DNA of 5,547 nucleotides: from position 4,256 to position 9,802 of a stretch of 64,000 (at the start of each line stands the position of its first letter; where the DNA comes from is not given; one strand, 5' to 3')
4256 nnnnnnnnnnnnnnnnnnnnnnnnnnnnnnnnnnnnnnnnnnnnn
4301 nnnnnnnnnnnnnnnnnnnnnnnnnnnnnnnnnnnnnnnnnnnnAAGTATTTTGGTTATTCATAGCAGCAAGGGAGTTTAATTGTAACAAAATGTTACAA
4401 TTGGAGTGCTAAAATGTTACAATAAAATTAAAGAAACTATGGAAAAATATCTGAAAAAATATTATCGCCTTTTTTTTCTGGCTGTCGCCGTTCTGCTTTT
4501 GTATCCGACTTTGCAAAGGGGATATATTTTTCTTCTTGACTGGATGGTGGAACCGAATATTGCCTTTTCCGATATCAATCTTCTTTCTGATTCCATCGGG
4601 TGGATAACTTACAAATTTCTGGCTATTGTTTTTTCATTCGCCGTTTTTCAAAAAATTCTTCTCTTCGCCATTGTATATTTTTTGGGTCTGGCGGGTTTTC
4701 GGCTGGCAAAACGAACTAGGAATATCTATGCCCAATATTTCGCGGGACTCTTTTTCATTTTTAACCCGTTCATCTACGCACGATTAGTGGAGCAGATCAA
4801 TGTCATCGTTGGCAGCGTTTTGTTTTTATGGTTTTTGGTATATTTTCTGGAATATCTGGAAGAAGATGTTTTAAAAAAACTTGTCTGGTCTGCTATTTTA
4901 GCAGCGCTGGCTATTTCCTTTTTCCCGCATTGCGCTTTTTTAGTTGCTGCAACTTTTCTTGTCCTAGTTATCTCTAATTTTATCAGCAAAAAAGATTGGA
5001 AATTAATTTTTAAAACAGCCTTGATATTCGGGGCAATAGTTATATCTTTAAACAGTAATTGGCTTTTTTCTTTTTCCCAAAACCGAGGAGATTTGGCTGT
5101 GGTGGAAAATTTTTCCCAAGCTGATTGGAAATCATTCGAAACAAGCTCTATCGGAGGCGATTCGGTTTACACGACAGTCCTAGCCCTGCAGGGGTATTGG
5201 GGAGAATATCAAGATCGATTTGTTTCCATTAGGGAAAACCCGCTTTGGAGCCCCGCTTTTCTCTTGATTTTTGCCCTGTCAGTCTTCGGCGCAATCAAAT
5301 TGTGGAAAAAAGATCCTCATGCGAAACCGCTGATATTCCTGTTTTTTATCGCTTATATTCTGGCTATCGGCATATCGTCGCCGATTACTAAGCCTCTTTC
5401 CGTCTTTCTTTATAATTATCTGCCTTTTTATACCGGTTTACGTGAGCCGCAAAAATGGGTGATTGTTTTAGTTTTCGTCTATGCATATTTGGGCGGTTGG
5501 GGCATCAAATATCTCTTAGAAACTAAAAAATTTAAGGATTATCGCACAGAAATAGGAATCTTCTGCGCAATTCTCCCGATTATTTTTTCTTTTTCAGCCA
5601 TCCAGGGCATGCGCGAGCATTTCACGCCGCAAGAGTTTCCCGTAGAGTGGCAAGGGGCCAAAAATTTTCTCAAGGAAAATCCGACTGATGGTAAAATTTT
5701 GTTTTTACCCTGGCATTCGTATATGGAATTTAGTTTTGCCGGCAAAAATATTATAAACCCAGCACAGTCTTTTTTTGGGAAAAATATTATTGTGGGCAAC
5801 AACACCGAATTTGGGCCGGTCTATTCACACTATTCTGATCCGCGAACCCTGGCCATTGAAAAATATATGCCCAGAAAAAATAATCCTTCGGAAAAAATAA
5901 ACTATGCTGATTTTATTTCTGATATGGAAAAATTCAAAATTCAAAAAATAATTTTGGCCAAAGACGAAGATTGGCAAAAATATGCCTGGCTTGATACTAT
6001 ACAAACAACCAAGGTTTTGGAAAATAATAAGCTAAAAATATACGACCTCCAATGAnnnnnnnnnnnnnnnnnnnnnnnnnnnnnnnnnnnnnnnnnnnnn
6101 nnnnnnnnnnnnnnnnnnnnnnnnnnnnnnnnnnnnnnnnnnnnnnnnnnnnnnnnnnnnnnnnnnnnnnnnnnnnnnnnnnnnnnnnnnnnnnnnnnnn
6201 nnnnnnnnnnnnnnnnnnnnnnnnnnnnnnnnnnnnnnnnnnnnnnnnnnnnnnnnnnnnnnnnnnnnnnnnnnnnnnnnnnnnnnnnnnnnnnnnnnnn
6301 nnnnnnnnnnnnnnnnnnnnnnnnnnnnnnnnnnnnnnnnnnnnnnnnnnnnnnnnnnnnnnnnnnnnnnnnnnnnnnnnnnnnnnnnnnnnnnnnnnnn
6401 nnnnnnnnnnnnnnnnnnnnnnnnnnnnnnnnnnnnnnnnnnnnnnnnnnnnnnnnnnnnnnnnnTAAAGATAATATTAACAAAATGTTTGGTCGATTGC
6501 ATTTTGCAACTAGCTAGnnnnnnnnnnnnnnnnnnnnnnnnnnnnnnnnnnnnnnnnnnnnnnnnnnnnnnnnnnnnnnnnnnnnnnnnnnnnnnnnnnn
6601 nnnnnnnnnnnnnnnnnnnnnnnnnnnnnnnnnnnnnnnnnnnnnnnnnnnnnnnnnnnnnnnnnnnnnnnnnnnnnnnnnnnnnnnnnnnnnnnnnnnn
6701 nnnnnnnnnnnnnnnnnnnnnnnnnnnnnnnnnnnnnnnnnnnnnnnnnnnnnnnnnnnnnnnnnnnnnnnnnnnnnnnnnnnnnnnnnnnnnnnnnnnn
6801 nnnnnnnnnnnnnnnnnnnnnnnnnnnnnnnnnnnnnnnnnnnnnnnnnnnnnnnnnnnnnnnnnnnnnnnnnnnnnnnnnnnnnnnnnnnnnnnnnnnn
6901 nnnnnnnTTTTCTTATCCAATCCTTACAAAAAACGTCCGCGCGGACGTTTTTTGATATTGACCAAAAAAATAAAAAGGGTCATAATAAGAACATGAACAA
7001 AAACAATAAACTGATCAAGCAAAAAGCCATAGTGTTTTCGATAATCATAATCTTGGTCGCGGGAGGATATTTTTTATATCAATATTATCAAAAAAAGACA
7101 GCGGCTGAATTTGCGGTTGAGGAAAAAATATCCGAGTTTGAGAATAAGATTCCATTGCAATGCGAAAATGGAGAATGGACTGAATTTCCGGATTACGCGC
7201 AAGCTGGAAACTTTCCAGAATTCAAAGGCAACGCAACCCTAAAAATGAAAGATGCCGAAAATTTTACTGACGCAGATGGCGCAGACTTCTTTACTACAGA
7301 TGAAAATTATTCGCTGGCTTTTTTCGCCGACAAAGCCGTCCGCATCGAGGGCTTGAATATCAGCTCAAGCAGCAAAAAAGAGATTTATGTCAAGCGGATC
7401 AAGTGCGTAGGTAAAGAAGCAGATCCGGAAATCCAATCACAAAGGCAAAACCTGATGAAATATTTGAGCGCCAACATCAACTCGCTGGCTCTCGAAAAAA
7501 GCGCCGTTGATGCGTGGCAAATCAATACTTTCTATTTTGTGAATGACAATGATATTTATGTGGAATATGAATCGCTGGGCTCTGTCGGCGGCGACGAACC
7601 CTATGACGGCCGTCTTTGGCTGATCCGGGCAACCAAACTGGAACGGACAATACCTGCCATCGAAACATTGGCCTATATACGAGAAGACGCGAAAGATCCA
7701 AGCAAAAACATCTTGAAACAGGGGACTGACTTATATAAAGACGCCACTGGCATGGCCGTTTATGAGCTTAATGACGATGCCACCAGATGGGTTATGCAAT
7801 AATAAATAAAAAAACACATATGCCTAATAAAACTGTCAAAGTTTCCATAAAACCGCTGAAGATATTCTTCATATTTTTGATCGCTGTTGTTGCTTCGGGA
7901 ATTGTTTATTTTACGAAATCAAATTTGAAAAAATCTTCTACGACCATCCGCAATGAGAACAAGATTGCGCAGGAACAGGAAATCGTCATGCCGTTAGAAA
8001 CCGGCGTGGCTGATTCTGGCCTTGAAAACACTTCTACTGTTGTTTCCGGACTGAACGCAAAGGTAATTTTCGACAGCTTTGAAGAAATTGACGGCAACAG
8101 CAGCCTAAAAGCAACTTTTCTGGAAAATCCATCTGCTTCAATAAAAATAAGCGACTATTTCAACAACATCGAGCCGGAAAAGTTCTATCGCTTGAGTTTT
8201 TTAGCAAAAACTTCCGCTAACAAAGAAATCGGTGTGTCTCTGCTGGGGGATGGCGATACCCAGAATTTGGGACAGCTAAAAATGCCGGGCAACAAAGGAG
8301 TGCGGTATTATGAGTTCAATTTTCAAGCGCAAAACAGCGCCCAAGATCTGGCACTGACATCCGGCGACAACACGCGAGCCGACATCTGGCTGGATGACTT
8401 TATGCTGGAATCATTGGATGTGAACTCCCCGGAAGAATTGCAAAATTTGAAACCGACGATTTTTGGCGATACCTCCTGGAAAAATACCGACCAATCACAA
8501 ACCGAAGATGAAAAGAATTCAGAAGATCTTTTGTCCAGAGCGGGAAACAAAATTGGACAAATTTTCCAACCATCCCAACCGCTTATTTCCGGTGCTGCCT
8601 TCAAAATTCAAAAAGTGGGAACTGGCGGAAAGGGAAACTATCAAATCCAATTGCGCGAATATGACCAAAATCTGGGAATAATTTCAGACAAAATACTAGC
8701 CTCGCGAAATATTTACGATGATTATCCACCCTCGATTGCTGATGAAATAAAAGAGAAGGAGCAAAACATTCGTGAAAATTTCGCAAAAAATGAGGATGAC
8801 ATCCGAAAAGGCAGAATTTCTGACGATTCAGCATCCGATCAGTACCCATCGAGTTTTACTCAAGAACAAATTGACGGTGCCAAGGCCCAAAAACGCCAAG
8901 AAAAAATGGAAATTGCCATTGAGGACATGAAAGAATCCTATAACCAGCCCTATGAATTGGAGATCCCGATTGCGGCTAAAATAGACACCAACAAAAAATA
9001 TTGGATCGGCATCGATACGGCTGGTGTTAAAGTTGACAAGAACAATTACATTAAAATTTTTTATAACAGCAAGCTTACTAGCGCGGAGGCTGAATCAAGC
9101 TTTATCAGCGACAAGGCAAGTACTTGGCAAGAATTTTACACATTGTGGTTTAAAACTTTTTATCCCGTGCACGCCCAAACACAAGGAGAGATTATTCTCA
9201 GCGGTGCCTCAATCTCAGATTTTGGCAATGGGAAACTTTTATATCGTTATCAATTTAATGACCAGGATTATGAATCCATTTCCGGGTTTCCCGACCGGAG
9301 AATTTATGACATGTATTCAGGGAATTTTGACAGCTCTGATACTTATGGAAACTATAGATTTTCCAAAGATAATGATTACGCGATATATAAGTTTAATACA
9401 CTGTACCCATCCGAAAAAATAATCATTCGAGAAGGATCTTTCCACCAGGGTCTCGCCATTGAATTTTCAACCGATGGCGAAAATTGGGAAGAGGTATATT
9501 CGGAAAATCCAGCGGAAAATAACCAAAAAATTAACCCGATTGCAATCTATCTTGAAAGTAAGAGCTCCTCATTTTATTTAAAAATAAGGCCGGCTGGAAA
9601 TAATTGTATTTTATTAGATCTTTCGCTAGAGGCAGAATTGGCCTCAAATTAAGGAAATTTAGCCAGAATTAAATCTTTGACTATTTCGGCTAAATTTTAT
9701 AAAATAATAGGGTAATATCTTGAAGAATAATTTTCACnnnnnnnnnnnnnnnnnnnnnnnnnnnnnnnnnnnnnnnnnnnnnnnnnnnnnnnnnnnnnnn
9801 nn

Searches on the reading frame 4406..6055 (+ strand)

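Call 10: search_protein_families(library=pfam, proteins=[window:4406-6055:+], max_evalue=0.001)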
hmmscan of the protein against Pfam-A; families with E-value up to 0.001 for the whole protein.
window:4406-6055:+ (549 aa): 0 families

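Call 37: search_protein_families(library=pfam, proteins=[window:4406-6055:+], max_evalue=10)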
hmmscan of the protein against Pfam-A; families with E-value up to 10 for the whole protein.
window:4406-6055:+ (549 aa): 1 family
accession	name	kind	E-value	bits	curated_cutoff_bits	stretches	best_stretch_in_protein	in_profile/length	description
PF11847.13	GT-C_AftD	-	0.014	13.8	26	1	378-456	377-454/661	Alpha-(1->3)-arabinofuranosyltransferase, N-terminal GT-C domain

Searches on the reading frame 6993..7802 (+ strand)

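Call 10: search_protein_families(library=pfam, proteins=[window:6993-7802:+], max_evalue=0.001)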
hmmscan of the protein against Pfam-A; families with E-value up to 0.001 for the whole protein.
window:6993-7802:+ (269 aa): 0 families

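Call 37: search_protein_families(library=pfam, proteins=[window:6993-7802:+], max_evalue=10)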
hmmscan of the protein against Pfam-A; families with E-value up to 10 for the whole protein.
window:6993-7802:+ (269 aa): 1 family
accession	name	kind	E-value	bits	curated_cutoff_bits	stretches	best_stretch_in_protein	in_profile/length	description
PF08064.18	UME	-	0.16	12.3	23.2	1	118-177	17-77/102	UME (NUC010) domain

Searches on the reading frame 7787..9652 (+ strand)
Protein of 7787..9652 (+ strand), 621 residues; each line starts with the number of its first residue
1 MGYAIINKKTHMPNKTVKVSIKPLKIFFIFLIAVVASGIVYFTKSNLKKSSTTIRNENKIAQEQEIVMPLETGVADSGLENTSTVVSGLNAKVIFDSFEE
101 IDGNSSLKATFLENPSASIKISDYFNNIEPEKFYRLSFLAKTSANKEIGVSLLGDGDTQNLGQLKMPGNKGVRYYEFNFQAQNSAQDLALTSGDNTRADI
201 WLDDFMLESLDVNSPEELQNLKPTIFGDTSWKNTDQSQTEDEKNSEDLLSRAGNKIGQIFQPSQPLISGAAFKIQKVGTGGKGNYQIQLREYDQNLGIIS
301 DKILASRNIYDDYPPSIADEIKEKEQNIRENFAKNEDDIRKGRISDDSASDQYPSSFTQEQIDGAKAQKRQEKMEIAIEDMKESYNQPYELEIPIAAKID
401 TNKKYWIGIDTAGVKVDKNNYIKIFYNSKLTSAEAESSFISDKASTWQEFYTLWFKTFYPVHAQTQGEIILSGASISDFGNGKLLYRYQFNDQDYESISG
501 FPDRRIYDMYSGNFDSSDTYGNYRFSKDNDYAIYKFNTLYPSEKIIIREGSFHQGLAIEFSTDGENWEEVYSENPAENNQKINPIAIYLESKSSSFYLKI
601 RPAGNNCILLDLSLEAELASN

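Call 10: search_protein_families(library=pfam, proteins=[window:7787-9652:+], max_evalue=0.001)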
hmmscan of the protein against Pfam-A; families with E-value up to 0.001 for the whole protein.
window:7787-9652:+ (621 aa): 0 families

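Call 37: search_protein_families(library=pfam, proteins=[window:7787-9652:+], max_evalue=10)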
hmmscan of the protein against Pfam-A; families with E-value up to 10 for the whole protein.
window:7787-9652:+ (621 aa): 5 families
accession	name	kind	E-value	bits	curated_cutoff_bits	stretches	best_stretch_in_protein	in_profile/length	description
PF05477.16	SURF2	-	0.0043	17.1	25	1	321-384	134-199/242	Surfeit locus protein 2 (SURF2)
PF00754.31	F5_F8_type_C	-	0.0069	16.9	28.2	1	550-604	60-114/127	F5/8 type C domain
PF04862.18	DUF642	-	0.0089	16.3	27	1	120-193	67-139/157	Protein of unknown function (DUF642)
PF03174.19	CHB_HEX_C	-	0.022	15.1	23.6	1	554-582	33-61/76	Chitobiase/beta-hexosaminidase C-terminal domain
PF23754.1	Beta-prop_IP5PC_F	-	0.19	11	27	1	182-289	178-288/392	IP5P C-F beta-propeller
